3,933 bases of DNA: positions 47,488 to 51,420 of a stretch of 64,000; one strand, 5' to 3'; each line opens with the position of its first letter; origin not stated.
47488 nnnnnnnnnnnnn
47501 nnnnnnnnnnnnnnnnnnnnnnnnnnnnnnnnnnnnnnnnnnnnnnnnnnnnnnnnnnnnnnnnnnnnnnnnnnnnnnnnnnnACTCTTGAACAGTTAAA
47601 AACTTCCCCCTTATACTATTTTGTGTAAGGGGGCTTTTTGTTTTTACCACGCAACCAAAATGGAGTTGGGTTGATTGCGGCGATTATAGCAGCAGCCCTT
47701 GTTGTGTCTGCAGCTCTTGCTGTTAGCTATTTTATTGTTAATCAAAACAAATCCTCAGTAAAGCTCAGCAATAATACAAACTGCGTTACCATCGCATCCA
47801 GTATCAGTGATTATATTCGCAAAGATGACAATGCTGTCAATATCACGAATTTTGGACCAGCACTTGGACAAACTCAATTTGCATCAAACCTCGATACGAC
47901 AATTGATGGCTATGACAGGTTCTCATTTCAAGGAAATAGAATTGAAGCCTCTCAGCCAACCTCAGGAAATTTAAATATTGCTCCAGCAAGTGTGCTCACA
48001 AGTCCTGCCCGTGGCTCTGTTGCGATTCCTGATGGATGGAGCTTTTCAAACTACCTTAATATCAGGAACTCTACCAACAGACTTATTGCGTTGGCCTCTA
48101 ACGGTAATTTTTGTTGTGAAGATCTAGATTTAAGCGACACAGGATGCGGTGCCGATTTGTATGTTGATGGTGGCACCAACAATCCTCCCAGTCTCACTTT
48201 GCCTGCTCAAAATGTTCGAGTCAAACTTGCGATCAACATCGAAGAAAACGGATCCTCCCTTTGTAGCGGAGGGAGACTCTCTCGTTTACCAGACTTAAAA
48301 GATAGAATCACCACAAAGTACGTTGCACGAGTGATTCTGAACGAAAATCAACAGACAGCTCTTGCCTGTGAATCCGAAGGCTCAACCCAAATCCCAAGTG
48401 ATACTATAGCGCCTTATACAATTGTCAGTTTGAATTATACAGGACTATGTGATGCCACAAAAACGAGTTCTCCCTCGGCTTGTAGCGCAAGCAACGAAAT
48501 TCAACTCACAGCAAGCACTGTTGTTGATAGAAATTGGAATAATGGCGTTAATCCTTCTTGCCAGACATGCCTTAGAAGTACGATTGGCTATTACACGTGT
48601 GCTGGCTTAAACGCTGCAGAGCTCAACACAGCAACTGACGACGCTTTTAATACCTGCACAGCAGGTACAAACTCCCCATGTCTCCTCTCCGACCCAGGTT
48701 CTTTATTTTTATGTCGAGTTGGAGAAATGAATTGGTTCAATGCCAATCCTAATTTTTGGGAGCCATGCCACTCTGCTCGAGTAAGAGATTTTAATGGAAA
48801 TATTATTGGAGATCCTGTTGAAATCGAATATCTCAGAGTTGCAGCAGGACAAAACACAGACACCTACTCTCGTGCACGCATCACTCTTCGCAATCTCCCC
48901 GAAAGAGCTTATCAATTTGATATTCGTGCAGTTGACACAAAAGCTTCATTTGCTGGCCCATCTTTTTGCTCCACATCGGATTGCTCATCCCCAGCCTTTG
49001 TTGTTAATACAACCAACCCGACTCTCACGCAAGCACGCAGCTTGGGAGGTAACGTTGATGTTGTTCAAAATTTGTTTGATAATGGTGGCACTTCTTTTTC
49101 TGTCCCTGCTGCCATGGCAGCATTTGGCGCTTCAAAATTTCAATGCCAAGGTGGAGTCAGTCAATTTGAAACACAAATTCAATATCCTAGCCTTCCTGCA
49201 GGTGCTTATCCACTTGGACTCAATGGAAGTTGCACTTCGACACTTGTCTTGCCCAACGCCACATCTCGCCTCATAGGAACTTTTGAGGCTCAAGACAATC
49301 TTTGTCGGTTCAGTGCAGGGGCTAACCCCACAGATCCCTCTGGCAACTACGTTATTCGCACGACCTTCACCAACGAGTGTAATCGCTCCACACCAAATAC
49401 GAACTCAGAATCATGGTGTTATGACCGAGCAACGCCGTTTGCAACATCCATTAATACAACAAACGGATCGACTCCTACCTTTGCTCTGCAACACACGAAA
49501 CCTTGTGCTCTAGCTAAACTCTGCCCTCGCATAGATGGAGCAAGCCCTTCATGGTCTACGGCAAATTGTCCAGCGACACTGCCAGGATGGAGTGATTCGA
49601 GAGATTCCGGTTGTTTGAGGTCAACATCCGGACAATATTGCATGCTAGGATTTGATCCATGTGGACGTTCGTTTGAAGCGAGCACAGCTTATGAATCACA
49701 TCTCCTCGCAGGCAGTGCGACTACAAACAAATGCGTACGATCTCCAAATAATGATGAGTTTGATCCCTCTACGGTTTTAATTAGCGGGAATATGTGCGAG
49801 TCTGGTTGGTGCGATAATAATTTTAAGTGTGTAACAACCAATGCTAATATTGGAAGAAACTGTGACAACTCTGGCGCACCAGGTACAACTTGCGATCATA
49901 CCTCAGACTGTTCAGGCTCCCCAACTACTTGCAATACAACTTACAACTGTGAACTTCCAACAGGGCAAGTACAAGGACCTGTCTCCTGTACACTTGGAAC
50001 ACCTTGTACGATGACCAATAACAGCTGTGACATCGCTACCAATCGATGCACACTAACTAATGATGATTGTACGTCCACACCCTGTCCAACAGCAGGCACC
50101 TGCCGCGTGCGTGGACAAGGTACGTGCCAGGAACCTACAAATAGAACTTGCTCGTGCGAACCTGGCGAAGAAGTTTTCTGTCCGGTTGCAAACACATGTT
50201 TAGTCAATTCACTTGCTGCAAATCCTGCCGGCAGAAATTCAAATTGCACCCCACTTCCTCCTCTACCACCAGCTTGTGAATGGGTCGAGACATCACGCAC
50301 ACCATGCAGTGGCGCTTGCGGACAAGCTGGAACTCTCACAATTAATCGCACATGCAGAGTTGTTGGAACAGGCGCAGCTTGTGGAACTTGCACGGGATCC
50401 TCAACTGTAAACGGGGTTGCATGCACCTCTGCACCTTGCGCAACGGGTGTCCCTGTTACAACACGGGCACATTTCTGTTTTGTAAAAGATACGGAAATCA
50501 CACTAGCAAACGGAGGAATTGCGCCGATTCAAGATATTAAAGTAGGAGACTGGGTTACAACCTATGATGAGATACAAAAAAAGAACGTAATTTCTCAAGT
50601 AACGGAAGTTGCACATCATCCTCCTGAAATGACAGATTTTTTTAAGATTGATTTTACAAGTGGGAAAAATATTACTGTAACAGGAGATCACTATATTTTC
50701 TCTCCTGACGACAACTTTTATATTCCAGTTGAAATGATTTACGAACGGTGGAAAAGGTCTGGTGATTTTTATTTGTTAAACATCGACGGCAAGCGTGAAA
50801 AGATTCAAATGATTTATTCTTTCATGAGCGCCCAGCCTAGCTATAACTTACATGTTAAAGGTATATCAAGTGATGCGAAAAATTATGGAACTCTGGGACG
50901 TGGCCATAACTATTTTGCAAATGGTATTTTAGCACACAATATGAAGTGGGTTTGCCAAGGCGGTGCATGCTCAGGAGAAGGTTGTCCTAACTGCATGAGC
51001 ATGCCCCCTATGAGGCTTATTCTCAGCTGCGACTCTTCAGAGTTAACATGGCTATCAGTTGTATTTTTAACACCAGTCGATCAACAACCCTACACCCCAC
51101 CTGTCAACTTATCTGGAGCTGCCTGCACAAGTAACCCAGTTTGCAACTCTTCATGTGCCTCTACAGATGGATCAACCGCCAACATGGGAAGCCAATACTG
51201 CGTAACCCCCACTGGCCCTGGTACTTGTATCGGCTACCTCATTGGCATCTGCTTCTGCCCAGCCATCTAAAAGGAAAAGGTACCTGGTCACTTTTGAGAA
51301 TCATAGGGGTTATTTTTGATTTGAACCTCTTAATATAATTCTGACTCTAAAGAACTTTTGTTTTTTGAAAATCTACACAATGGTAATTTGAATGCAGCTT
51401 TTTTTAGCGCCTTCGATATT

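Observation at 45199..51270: Two-gene exported module (Ig-repeat/vWA lipoprotein plus Hint-bearing Cys-rich giant) that fits no described system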

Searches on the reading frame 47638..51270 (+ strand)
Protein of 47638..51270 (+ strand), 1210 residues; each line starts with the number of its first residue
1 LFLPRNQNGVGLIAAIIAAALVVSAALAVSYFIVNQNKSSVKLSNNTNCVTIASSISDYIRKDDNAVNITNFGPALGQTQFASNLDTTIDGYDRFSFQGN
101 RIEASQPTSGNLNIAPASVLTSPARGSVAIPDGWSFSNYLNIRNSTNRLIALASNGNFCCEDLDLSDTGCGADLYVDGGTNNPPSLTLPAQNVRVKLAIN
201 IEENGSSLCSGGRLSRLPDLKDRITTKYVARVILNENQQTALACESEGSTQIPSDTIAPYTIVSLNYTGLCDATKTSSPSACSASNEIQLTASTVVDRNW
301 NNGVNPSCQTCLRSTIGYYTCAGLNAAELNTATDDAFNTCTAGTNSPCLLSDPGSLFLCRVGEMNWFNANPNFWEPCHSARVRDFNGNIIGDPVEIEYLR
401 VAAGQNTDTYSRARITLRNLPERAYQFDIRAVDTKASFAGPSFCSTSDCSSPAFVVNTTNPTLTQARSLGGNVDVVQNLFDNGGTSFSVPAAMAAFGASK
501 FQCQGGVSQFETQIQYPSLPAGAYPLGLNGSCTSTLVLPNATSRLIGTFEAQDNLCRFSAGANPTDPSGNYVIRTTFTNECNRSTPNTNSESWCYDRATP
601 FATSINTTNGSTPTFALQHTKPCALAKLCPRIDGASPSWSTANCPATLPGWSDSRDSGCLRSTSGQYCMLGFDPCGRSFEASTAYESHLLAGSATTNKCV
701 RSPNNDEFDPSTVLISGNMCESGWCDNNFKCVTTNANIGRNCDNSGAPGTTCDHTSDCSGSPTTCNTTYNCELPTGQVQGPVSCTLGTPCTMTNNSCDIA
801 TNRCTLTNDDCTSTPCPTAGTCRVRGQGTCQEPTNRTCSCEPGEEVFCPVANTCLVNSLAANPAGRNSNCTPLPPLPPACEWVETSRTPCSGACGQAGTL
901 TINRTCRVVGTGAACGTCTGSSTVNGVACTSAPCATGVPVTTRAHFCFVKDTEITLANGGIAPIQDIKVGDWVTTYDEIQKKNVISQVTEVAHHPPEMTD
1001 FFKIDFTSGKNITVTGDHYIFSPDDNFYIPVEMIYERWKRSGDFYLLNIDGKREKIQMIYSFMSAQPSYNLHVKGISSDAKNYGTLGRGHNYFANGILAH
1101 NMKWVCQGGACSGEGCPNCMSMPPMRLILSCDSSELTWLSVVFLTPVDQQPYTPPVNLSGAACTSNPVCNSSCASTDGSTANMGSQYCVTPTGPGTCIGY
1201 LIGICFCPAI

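Call 3: search_protein_families(library=pfam, proteins=[window:47638-51270:+], max_evalue=1)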
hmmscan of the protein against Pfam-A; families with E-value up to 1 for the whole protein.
window:47638-51270:+ (1210 aa): 7 families
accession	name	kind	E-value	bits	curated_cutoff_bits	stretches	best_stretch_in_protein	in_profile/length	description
PF01079.26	Hint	-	2.1e-10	41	29.7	1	942-1024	8-90/213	Hint module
PF14890.11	Intein_splicing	-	5.3e-06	26.8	35.8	1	954-1101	1-155/155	Intein splicing domain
PF14623.11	Vint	-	0.00049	20.4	27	1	947-1047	2-90/166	Hint-domain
PF05203.21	Hom_end_hint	-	0.002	18.6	32.1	1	947-978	1-32/228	Hom_end-associated Hint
PF13403.11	Hint_2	-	0.053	14.3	28.4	1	947-980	2-34/147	Hint domain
PF07591.16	PT-HINT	-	0.1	13.3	27.7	1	959-1101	6-136/137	Pretoxin HINT domain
PF01917.21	Arch_flagellin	-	0.11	13.3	29.5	1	12-56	11-57/162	Archaebacterial flagellin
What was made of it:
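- Checked: The Pfam Hint match covers 942-1024 (E 2e-10, 41 bits against a cutoff of 29.7) (call 3).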

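Call 4: search_protein_families(library=ncbifam, proteins=[window:47638-51270:+], max_evalue=1)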
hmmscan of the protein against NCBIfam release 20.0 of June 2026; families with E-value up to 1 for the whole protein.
window:47638-51270:+ (1210 aa): 3 families
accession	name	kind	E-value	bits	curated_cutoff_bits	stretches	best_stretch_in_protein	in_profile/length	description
TIGR01445.1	intein_Nterm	domain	7.1e-06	26.9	24.5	1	947-1021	1-82/83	intein N-terminal splicing region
NF038136.1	rSAM_Rv_intein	exception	0.00017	20.6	700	1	945-1021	74-149/574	intein-containing Rv2578c family radical SAM protein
TIGR01443.1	intein_Cterm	domain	0.051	13.8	15.6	1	1089-1101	10-23/24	intein C-terminal splicing region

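Call 5: find_homologous_proteins(query=window:47638-51270:+)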
Query window:47638-51270:+ (1210 aa): 2 proteins with E <= 0.001 among 8000 candidates.
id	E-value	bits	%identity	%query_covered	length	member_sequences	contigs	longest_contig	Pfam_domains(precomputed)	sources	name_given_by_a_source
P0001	0.0e+0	2814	100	100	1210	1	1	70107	PF01079.26,PF14890.12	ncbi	-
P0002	3.6e-88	315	34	61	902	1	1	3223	-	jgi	jgi:hypothetical protein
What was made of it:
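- Tried and rejected: The word-indexed homologue search with gene 2 gave only itself and P0002 (call 5).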

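Call 8: find_encoding_contigs(protein=P0002, flank=10000)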
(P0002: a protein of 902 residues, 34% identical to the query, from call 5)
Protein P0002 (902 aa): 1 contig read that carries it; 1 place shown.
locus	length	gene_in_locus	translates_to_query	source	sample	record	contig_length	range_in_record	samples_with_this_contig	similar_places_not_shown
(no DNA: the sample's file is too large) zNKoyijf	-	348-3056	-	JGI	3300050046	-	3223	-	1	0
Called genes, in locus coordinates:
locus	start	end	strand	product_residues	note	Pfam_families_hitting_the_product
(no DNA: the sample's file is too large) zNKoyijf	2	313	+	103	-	?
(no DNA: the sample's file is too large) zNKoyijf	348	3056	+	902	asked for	-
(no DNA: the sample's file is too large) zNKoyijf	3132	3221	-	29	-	?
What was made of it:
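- An unread 103-aa gene fragment ends 35 nt upstream of the relative P0002 (call 8).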

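Call 17: find_encoding_contigs(protein=P0001, flank=3000, max_places=3)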
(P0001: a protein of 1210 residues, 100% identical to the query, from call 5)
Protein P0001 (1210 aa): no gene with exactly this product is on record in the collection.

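Call 105: search_protein_families(library=ncbifam, proteins=[P0002], max_evalue=1)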
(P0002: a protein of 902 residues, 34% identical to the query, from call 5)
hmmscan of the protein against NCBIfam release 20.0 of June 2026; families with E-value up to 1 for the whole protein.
P0002 (902 aa): 0 families

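Call 111: search_protein_families(library=pfam, alignment_id=A6, max_evalue=0.01)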
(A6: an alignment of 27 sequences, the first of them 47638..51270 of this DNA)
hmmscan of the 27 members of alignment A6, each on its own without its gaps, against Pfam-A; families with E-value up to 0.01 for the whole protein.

A. member 1, window:47638-51270:+ (1210 aa): 4 families
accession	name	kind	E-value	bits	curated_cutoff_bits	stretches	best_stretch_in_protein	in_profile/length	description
PF01079.26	Hint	-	2.1e-10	41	29.7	1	942-1024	8-90/213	Hint module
PF14890.11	Intein_splicing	-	5.3e-06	26.8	35.8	1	954-1101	1-155/155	Intein splicing domain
PF14623.11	Vint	-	0.00049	20.4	27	1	947-1047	2-90/166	Hint-domain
PF05203.21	Hom_end_hint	-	0.002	18.6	32.1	1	947-978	1-32/228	Hom_end-associated Hint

B. families by the number of members that match (of 27 scanned): 12 families
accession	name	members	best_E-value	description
PF00041.27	fn3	3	0.00031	Fibronectin type III domain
PF01079.26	Hint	2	7.5e-37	Hint module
PF05203.21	Hom_end_hint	2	6.6e-16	Hom_end-associated Hint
PF14623.11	Vint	2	1.4e-11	Hint-domain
PF14890.11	Intein_splicing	2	7.5e-08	Intein splicing domain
PF07963.17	N_methyl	2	5.3e-05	Prokaryotic N-terminal methylation motif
PF07591.16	PT-HINT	1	6.7e-16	Pretoxin HINT domain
PF13403.11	Hint_2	1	1.4e-10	Hint domain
PF08517.17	AXH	1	8.5e-06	Ataxin-1 and HBP1 module (AXH)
PF23922.1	DUF7261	1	2.4e-05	Family of unknown function (DUF7261)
PF19077.6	Big_13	1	0.0019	Bacterial Ig-like domain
PF23067.1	MG280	1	0.0036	Uncharacterised protein MG280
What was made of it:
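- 25 of 27 family members lack a Hint domain (call 111).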

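Call 112: search_protein_families(library=ncbifam, alignment_id=A6, max_evalue=0.01)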
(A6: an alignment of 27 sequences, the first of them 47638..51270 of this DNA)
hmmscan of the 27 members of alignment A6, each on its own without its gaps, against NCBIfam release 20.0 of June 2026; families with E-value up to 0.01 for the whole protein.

A. member 1, window:47638-51270:+ (1210 aa): 2 families
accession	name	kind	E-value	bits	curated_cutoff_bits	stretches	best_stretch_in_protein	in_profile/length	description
TIGR01445.1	intein_Nterm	domain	7.1e-06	26.9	24.5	1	947-1021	1-82/83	intein N-terminal splicing region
NF038136.1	rSAM_Rv_intein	exception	0.00017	20.6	700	1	945-1021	74-149/574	intein-containing Rv2578c family radical SAM protein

B. families by the number of members that match (of 27 scanned): 12 families
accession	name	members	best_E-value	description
NF041013.1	T4P_ComGE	4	6.2e-05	competence type IV pilus minor pilin ComGE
TIGR02532.1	IV_pilin_GFxxxE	4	0.00016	prepilin-type N-terminal cleavage/methylation domain-containing protein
NF047828.1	T3SSXpsI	3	0.0019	type II secretion system protein XpsI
NF038136.1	rSAM_Rv_intein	2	3.1e-19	intein-containing Rv2578c family radical SAM protein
TIGR01445.1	intein_Nterm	2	2.8e-15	intein N-terminal splicing region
NF041002.1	pilin_ComGF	2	0.0032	competence type IV pilus minor pilin ComGF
NF052663.1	RtcB_rel_intein2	1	1.2e-09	intein-containing RctB family protein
TIGR01443.1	intein_Cterm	1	1.2e-06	intein C-terminal splicing region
TIGR01707.1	gspI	1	3.7e-05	type II secretion system minor pseudopilin GspI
TIGR01711.1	gspJ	1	0.002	type II secretion system minor pseudopilin GspJ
TIGR01708.2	typeII_sec_gspH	1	0.007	type II secretion system minor pseudopilin GspH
TIGR02523.1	type_IV_pilV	1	0.0085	type IV pilus modification protein PilV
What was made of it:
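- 47638..47739 (+): Prepilin-type (class III) signal: leader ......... (G9 at -1), then hydrophobic helix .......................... Position +5 is Ala instead of Glu. TIGR02532 hits 4 relatives and PF07963 hits 2 (calls 111, 112).
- On Type IV pilin / modular pilin (gene 2): Four and two homologues respectively do hit (calls 111, 112).
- TIGR02532, PF07963, ComGE, GspI/J/H and PilV models hit relatives (calls 111, 112).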

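Call 127: search_solved_structures(query=A6, max_evalue=1)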
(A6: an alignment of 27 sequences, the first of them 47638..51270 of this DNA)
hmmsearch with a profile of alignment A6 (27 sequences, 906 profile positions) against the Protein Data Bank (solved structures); distinct sequences matched with E-value up to 1: 9.
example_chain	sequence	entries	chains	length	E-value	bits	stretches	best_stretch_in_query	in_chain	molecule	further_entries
8pfb_G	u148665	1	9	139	0.02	16.8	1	13-130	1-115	Type IV pilin PilE1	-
1k85_A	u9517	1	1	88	0.061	15.2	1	367-419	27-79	CHITINASE A1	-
8pn5_A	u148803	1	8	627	0.078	14.8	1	370-425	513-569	DUF3472 domain-containing protein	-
8pn3_A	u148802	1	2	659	0.081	14.8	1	370-425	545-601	DUF3472 domain-containing protein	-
8pmu_A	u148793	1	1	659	0.081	14.8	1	370-425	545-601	DUF3472 domain-containing protein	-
2edy_A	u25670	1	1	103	0.13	14.1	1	362-416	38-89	Receptor-type tyrosine-protein phosphatase F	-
9egp_A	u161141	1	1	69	0.15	13.9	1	4-42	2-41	Geopilin domain 1 protein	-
4n02_A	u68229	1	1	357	0.32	12.8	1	400-425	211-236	Isopentenyl-diphosphate delta-isomerase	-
7tgg_A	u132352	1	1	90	0.69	11.7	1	4-35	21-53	Geopilin domain 1 protein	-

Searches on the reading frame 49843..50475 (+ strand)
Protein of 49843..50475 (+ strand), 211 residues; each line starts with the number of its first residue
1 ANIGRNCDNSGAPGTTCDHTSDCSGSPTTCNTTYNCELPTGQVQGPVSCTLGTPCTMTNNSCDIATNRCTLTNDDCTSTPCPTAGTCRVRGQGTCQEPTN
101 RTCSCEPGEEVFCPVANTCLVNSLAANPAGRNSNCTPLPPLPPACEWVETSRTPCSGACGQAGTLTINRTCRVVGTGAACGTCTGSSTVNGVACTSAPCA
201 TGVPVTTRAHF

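Call 41: search_protein_families(library=pfam, proteins=[window:49843-50475:+], max_evalue=10)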
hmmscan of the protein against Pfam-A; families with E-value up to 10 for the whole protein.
window:49843-50475:+ (211 aa): 0 families

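Call 105: search_protein_families(library=ncbifam, proteins=[window:49843-50475:+], max_evalue=1)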
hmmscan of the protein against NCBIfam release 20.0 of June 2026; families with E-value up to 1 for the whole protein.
window:49843-50475:+ (211 aa): 0 families
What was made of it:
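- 49843..50475 (+): Hypervariable Cys-rich region (aa 736-946, 26 Cys, CX5-8C spacing, TSP1-like pattern at 880-934). No profile match (calls 41, 105).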
